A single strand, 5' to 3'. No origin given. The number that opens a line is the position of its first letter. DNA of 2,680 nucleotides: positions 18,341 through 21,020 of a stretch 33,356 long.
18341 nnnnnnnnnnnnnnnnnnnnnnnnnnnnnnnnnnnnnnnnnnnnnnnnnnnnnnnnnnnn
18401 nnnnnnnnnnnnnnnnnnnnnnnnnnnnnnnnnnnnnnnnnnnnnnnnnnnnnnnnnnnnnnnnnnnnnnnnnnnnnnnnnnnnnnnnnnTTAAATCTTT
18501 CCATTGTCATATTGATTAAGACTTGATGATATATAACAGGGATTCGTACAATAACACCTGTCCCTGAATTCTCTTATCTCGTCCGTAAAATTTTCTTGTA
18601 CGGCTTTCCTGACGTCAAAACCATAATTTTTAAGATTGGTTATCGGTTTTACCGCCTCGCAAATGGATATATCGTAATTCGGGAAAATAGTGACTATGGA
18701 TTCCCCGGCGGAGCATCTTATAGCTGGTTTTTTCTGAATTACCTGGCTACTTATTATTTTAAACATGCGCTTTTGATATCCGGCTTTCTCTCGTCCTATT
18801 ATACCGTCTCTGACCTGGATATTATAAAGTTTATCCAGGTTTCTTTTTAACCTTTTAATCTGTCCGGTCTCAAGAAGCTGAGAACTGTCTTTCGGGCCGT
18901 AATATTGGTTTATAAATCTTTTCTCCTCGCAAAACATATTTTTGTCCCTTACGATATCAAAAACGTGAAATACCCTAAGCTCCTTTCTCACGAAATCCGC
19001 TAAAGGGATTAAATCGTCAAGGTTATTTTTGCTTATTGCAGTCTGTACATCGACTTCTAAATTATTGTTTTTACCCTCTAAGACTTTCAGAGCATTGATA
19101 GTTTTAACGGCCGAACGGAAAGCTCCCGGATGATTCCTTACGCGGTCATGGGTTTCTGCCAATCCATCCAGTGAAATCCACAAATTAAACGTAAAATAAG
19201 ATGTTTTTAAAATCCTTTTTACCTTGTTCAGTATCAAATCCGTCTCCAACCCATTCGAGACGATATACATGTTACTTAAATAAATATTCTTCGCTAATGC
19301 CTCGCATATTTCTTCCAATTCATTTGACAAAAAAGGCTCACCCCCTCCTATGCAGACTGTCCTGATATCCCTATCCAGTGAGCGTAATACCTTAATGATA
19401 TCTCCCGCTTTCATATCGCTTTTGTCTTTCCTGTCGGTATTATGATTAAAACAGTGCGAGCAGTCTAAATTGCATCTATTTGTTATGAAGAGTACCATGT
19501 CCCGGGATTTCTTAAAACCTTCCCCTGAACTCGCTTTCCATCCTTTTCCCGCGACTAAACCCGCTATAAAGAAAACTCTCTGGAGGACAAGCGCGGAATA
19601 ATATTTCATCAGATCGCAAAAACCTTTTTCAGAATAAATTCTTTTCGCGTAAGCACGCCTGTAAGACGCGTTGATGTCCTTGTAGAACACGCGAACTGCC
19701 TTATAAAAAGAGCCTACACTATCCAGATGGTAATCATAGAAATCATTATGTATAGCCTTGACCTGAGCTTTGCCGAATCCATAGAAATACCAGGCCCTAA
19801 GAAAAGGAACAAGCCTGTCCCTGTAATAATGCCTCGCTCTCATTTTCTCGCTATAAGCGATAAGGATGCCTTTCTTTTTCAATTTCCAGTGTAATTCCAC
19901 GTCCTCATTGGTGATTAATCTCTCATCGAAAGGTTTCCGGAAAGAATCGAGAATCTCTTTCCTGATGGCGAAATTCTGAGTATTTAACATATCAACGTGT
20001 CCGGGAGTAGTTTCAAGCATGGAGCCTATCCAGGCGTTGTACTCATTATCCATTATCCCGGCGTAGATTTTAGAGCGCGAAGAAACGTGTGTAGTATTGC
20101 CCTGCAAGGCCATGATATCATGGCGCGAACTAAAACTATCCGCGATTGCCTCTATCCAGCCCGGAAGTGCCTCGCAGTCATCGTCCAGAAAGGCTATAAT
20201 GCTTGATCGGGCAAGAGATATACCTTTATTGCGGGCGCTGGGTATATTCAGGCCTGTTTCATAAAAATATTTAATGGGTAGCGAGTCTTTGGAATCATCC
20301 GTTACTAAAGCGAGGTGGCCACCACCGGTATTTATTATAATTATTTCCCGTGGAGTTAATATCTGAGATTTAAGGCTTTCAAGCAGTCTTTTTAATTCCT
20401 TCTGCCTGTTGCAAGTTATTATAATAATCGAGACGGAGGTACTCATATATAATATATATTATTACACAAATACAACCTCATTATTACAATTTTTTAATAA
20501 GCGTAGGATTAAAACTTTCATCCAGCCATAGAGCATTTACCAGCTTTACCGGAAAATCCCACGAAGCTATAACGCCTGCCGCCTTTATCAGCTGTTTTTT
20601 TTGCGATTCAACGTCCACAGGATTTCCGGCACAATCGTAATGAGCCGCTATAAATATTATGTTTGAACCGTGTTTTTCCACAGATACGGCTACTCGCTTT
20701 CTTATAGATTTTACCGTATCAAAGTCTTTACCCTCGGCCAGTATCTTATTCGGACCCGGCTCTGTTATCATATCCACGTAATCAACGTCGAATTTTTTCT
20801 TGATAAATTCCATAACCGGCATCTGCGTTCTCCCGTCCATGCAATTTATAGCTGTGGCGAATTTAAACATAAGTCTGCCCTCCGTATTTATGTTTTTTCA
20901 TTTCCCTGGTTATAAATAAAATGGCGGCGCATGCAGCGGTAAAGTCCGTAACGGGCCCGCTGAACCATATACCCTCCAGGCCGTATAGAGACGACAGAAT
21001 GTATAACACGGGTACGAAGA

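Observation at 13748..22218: AT-rich eight-gene block with two radical SAM enzymes, an HprK-like kinase, two glycosyltransferases, an NTase-like protein and a MATE exporter, but no recognisable substrate gene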

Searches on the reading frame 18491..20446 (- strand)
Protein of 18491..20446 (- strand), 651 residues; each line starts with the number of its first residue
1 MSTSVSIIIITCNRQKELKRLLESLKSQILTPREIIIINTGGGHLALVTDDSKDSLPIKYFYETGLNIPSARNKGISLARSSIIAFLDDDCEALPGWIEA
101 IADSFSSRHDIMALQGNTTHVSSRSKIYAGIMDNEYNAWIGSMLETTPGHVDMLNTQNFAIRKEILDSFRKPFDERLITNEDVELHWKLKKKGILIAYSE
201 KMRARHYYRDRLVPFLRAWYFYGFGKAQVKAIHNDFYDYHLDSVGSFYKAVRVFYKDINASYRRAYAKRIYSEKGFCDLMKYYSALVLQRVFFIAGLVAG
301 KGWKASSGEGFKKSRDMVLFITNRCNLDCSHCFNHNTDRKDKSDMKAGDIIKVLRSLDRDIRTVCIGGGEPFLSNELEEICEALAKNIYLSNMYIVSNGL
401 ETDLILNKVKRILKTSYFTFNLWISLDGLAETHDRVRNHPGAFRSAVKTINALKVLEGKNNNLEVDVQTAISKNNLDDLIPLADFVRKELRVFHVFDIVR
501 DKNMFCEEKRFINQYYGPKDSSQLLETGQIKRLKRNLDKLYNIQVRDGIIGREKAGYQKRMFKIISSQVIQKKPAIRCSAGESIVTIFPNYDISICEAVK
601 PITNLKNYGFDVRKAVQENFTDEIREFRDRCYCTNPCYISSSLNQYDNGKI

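Call 4: search_protein_families(library=pfam, proteins=[window:18491-20446:-], max_evalue=0.01)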
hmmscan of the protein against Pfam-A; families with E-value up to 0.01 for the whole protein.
window:18491-20446:- (651 aa): 6 families
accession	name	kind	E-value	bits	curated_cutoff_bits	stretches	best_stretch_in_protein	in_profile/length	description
PF00535.33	Glycos_transf_2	-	1.4e-20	74.3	23.3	1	6-118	1-117/168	Glycosyl transferase family 2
PF04055.27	Radical_SAM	-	1.1e-15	58.7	29.5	1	321-485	3-165/166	Radical SAM superfamily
PF13641.12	Glyco_tranf_2_3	-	8.1e-11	42.8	27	1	73-208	79-213/230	Glycosyltransferase like family 2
PF13353.11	Fer4_12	-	8.6e-08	33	22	1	308-415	3-108/137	4Fe-4S single cluster domain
PF13632.12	Glyco_trans_2_3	-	7.8e-06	26.3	27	1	83-226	1-143/198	Glycosyl transferase family group 2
PF10111.15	Glyco_tranf_2_2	-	0.00057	19.9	27.3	1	64-224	65-228/276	Glycosyltransferase like family 2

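Call 5: search_protein_families(library=ncbifam, proteins=[window:18491-20446:-], max_evalue=0.01)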
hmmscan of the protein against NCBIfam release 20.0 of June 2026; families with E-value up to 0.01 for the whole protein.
window:18491-20446:- (651 aa): 79 families (the best 25 are shown)
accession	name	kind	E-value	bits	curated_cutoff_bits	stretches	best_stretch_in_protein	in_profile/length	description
TIGR03965.1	mycofact_glyco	equivalog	1.7e-27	96.4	280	1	3-235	74-309/467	mycofactocin biosynthesis glycosyltransferase MftF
TIGR04133.1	rSAM_w_lipo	hypoth_equivalog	1.3e-22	80.3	425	1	316-503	25-210/350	TIGR04133 family radical SAM/SPASM protein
TIGR04250.1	SCM_rSAM_ScmE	equivalog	5.9e-21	74.8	400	1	315-491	3-170/358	SynChlorMet cassette radical SAM/SPASM protein ScmE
TIGR04051.1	rSAM_NirJ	equivalog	1.5e-20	73.5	515.45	1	321-489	8-166/354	heme d1 biosynthesis radical SAM protein NirJ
TIGR03977.1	rSAM_pair_HxsC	equivalog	1.5e-20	73.3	267.9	1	313-543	23-248/292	His-Xaa-Ser system radical SAM maturase HxsC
NF041875.1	EPS_EpsD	equivalog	6.6e-19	68.5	370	1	5-236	1-237/325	exopolysaccharide biosynthesis glycosyltransferase EpsD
TIGR04546.1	rSAM_ahbC_deAc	equivalog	7.8e-18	64.4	650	1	317-489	41-203/390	12,18-didecarboxysiroheme deacetylase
TIGR03961.1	rSAM_PTO1314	hypoth_equivalog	1.7e-17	63.7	306.05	1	324-488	32-180/332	PTO1314 family radical SAM protein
TIGR04053.2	TIGR04053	equivalog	3.7e-17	62.6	395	1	321-499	14-187/366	TIGR04053 family radical SAM/SPASM domain-containing protein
TIGR04082.1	rSAM_for_selen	equivalog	1.7e-16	60.1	350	1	320-493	204-366/516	thio(seleno)oxazole modification radical SAM maturase SbtM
TIGR04347.1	pseudo_SAM_Halo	equivalog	1.8e-16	60.4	525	1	314-487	36-200/390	TIGR04347 family pseudo-SAM/SPASM protein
TIGR04054.1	rSAM_NirJ1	equivalog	4.2e-16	58.5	650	1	317-489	38-200/387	putative heme d1 biosynthesis radical SAM protein NirJ1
TIGR03913.1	rad_SAM_trio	equivalog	1.1e-15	57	591.75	1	317-486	21-179/477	GDL motif peptide-associated radical SAM/SPASM maturase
TIGR04545.1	rSAM_ahbD_hemeb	equivalog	1.9e-15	57.2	500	1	321-499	6-176/339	heme b synthase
TIGR04103.1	rSAM_nif11_3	equivalog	3.1e-15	55.7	725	1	313-455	3-139/412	nif11-class peptide radical SAM maturase 3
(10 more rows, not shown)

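Call 66: search_solved_structures(query=window:18491-20446:-, max_evalue=0.001)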
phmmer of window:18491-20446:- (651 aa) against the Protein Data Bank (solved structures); distinct sequences matched with E-value up to 0.001: 9.
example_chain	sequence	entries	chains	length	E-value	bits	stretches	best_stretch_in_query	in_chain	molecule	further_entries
6efn_A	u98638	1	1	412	7e-10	41.2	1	318-481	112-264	Sporulation killing factor maturation protein SkfB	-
2z87_A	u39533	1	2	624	1.8e-08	36.5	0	4-130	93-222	Chondroitin synthase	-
2z86_A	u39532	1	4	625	1.9e-08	36.5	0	4-130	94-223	Chondroitin synthase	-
7tol_A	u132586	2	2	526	2.8e-06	29.3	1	320-432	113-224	glycerol dibiphytanyl glycerol tetraether - macrocyclic archaeol synthase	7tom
5hea_A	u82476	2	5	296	6e-06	28.2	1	5-101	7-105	Putative glycosyltransferase (GalT1)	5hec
9jma_A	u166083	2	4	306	7.5e-05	24.6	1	5-96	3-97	GalNAc(5)-diNAcBac-PP-undecaprenol beta-1,3-glucosyltransferase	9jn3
7vob_C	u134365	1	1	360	0.00034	22.5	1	309-452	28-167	Cytosylglucuronate decarboxylase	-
7voc_C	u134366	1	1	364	0.00034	22.4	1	309-452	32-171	Cytosylglucuronate decarboxylase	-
2fb2_A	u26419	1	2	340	0.00077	21.3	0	314-501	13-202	Molybdenum cofactor biosynthesis protein A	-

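Call 67: find_homologous_proteins(query=window:18491-20446:-, max_evalue=1e-10)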
Query window:18491-20446:- (651 aa): 15 proteins with E <= 1e-10 among 8000 candidates.
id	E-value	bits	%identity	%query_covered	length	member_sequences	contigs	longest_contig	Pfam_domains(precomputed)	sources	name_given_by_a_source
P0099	0.0e+0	1490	100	100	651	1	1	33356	PF13641.13,PF04055.28,PF13353.12,PF00535.33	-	-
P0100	3.3e-186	639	48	98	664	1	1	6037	PF13632.13,PF10111.15,PF13641.13,PF04055.28,PF13353.12,PF00535.33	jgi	-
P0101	2.5e-142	494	37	98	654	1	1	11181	PF13632.13,PF13641.13,PF04055.28,PF13353.12,PF00535.33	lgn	-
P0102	3.4e-122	427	41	79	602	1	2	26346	PF13641.13,PF04055.28,PF13353.12,PF00535.33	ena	-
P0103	1.1e-41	161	25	97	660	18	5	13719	PF10111.15,PF13641.13,PF13186.12,PF04055.28,PF13353.12,PF20691.4,PF00535.33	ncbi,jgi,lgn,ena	-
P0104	1.2e-40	158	29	51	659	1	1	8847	PF13632.13,PF13641.13,PF13186.12,PF04055.28,PF13353.12,PF20691.4,PF00535.33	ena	-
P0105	3.1e-38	150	32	51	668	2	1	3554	PF13632.13,PF10111.15,PF13641.13,PF04055.28,PF00535.33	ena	-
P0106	3.3e-38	150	30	51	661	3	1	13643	PF13632.13,PF13641.13,PF04055.28,PF00535.33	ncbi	-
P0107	6.4e-37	145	29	51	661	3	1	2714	PF04055.28,PF00535.33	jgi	-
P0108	6.6e-21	93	25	53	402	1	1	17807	PF04055.28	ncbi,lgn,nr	ncbi:hypothetical protein AGMMS50212_05080 [Spirochaetia bacterium]|nr:hypothetical protein AGMMS502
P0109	1.8e-18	85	24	35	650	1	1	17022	PF10111.15,PF13641.13,PF00535.33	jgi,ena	-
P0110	2.7e-13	67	24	51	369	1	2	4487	PF04055.28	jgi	-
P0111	6.1e-13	66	27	28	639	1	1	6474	PF13632.13,PF10111.15,PF13641.13,PF00535.33,PF02709.21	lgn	-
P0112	1.2e-12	65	27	34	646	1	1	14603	PF13632.13,PF10111.15,PF13506.14,PF13641.13,PF00535.33,PF02709.21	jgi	jgi:GT2 family glycosyltransferase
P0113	1.8e-12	65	25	50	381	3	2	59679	PF13186.12,PF04055.28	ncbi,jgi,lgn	-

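Call 68: find_encoding_contigs(protein=P0102, flank=10000, max_places=1)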
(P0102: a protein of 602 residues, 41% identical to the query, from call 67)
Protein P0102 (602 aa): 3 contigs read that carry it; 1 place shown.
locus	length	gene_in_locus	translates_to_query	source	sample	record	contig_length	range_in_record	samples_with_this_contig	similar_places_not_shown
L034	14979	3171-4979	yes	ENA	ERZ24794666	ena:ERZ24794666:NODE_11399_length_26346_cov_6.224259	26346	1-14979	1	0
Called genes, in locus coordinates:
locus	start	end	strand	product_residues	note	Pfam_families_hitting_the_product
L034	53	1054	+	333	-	-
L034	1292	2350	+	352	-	-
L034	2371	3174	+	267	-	PF00685:Sulfotransfer_1 (faint), PF13469:Sulfotransfer_3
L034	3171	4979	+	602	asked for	PF00535:Glycos_transf_2, PF13641:Glyco_tranf_2_3, PF13353:Fer4_12, PF04055:Radical_SAM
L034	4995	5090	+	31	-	-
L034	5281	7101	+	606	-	PF00005:ABC_tran, PF02463:SMC_N (faint), PF13304:AAA_21 (faint)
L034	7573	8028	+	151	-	PF05402:PqqD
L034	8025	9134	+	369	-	PF27840:ScmC (faint), PF07475:Hpr_kinase_C (weak)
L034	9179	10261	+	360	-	-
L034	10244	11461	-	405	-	PF00534:Glycos_transf_1, PF13692:Glyco_trans_1_4, PF13524:Glyco_trans_1_2 (weak)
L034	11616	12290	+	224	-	PF13641:Glyco_tranf_2_3, PF00535:Glycos_transf_2, PF10111:Glyco_tranf_2_2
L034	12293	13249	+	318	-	PF13524:Glyco_trans_1_2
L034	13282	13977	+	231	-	PF13641:Glyco_tranf_2_3, PF00535:Glycos_transf_2, PF10111:Glyco_tranf_2_2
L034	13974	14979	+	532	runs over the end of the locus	PF01073:3Beta_HSD, PF01370:Epimerase, PF04321:RmlD_sub_bind, PF16363:GDP_Man_Dehyd, PF13469:Sulfotransfer_3 (faint)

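Call 69: find_encoding_contigs(protein=P0101, flank=10000, max_places=1)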
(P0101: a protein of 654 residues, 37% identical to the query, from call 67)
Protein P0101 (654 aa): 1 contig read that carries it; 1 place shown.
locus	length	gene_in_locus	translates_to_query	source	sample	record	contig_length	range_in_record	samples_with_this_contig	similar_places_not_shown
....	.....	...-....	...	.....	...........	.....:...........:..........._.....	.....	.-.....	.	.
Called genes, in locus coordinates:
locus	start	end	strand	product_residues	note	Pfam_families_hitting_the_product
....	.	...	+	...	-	?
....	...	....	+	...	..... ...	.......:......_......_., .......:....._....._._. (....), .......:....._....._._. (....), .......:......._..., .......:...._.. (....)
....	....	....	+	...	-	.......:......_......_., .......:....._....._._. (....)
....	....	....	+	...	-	-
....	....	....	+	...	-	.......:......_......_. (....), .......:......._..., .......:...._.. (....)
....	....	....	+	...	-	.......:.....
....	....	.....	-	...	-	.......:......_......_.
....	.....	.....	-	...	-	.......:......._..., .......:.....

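Call 70: find_encoding_contigs(protein=P0103, flank=10000, max_places=2)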
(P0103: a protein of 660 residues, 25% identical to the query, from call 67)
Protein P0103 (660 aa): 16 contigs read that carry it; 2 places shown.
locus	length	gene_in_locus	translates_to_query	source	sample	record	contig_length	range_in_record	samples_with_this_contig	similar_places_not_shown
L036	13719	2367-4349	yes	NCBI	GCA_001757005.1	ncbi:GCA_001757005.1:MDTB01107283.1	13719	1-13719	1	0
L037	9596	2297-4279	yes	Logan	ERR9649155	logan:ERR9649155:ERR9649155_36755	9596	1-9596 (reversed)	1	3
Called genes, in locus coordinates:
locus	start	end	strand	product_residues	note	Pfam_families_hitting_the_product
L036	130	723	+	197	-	PF00676:E1_dh, PF13292:DXP_synthase_N (faint)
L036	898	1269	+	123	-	-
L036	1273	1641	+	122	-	PF01041:DegT_DnrJ_EryC1, PF00155:Aminotran_1_2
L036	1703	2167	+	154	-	PF01041:DegT_DnrJ_EryC1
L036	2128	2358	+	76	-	PF01041:DegT_DnrJ_EryC1 (weak)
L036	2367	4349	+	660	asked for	PF00535:Glycos_transf_2, PF10111:Glyco_tranf_2_2, PF13641:Glyco_tranf_2_3, PF20691:TAGT (faint), PF04055:Radical_SAM, PF13353:Fer4_12 (weak), PF13186:SPASM (weak)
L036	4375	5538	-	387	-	-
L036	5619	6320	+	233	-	PF00551:Formyl_trans_N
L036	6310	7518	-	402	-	PF03385:STELLO (weak)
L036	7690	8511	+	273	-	PF00456:Transketolase_N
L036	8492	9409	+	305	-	PF02779:Transket_pyr, PF02780:Transketolase_C (weak)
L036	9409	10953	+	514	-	PF02310:B12-binding, PF04055:Radical_SAM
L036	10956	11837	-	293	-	-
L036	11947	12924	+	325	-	PF00288:GHMP_kinases_N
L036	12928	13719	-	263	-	?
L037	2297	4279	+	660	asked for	PF00535:Glycos_transf_2, PF10111:Glyco_tranf_2_2, PF13641:Glyco_tranf_2_3, PF20691:TAGT (faint), PF04055:Radical_SAM, PF13353:Fer4_12 (weak), PF13186:SPASM (weak)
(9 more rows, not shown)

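Call 79: search_protein_families(library=pfam, proteins=[L034:1292-2350:+, L034:9179-10261:+], max_evalue=0.01)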
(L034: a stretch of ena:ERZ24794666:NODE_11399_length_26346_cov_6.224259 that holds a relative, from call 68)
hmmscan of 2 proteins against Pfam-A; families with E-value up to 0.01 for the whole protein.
L034:1292-2350:+ (352 aa): 0 families

L034:9179-10261:+ (360 aa): 1 family
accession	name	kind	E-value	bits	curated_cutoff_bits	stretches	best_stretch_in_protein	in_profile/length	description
PF00535.33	Glycos_transf_2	-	0.0071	16.7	23.3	0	82-182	10-91/168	Glycosyl transferase family 2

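Call 81: search_protein_families(library=padloc, proteins=[window:18491-20446:-], max_evalue=0.01)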
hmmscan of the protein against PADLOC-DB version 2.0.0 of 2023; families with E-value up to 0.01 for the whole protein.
window:18491-20446:- (651 aa): 2 families
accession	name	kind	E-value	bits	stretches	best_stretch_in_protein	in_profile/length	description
PDLC02903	pVip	-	3e-15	54.4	1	319-511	4-186/257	Viperins not associated with kinases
PDLC02904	pVip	-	2e-12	45.2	1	320-511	8-190/262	Viperins associated with kinases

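Call 100: find_encoding_contigs(protein=P0100, flank=10000, max_places=2)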
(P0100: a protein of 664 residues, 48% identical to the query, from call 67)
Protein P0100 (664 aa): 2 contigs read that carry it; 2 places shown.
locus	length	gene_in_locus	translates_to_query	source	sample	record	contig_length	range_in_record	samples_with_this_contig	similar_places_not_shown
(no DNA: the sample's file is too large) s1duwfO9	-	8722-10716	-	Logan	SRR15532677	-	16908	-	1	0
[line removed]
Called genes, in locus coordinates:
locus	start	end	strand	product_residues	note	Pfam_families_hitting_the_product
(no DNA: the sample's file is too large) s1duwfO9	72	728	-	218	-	PF09335:VTT_dom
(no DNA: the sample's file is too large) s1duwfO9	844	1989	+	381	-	PF04055:Radical_SAM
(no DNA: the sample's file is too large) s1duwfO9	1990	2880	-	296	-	PF00535:Glycos_transf_2, PF13641:Glyco_tranf_2_3 (weak)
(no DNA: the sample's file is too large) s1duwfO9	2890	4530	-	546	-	PF13231:PMT_2, PF02366:PMT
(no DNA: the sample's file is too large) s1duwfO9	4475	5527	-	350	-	-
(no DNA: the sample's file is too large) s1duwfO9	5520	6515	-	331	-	PF00535:Glycos_transf_2, PF10111:Glyco_tranf_2_2 (weak), PF13506:Glyco_transf_21 (weak), PF13641:Glyco_tranf_2_3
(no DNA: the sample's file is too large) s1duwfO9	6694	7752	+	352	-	PF04055:Radical_SAM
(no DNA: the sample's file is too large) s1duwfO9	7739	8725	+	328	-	PF13649:Methyltransf_25 (weak)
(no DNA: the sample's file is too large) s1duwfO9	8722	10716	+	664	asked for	PF00535:Glycos_transf_2, PF10111:Glyco_tranf_2_2, PF13641:Glyco_tranf_2_3, PF13632:Glyco_trans_2_3, PF04055:Radical_SAM, PF13353:Fer4_12 (weak)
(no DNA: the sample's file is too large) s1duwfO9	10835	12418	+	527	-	-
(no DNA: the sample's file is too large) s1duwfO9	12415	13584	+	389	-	PF13439:Glyco_transf_4 (faint), PF00534:Glycos_transf_1, PF13692:Glyco_trans_1_4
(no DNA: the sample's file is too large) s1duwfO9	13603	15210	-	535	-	PF02366:PMT, PF13231:PMT_2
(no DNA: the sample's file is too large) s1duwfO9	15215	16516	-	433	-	PF00890:FAD_binding_2 (weak), PF01266:DAO, PF01593:Amino_oxidase, PF13450:NAD_binding_8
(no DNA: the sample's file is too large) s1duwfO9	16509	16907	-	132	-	?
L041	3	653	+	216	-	?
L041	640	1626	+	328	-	PF13649:Methyltransf_25 (weak)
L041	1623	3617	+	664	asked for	PF00535:Glycos_transf_2, PF10111:Glyco_tranf_2_2, PF13641:Glyco_tranf_2_3, PF13632:Glyco_trans_2_3, PF04055:Radical_SAM, PF13353:Fer4_12 (weak)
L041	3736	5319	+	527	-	-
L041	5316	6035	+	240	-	?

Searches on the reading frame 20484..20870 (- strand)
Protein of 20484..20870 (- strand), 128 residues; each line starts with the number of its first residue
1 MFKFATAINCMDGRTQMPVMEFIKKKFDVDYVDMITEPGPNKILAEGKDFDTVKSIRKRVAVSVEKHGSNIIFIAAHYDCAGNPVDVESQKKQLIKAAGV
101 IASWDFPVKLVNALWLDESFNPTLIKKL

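Call 4: search_protein_families(library=pfam, proteins=[window:20484-20870:-], max_evalue=0.01)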
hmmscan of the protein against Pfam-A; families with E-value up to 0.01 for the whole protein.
window:20484-20870:- (128 aa): 1 family
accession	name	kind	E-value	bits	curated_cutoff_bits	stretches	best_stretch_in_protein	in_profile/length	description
PF20393.3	Pro_CA_2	-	1.6e-46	158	30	1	3-125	4-124/125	Putative carbonic anhydrase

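Call 5: search_protein_families(library=ncbifam, proteins=[window:20484-20870:-], max_evalue=0.01)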
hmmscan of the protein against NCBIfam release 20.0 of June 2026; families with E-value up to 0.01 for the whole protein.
window:20484-20870:- (128 aa): 0 families

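Call 81: search_protein_families(library=padloc, proteins=[window:20484-20870:-], max_evalue=0.01)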
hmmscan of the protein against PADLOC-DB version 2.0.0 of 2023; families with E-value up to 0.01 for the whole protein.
window:20484-20870:- (128 aa): 0 families
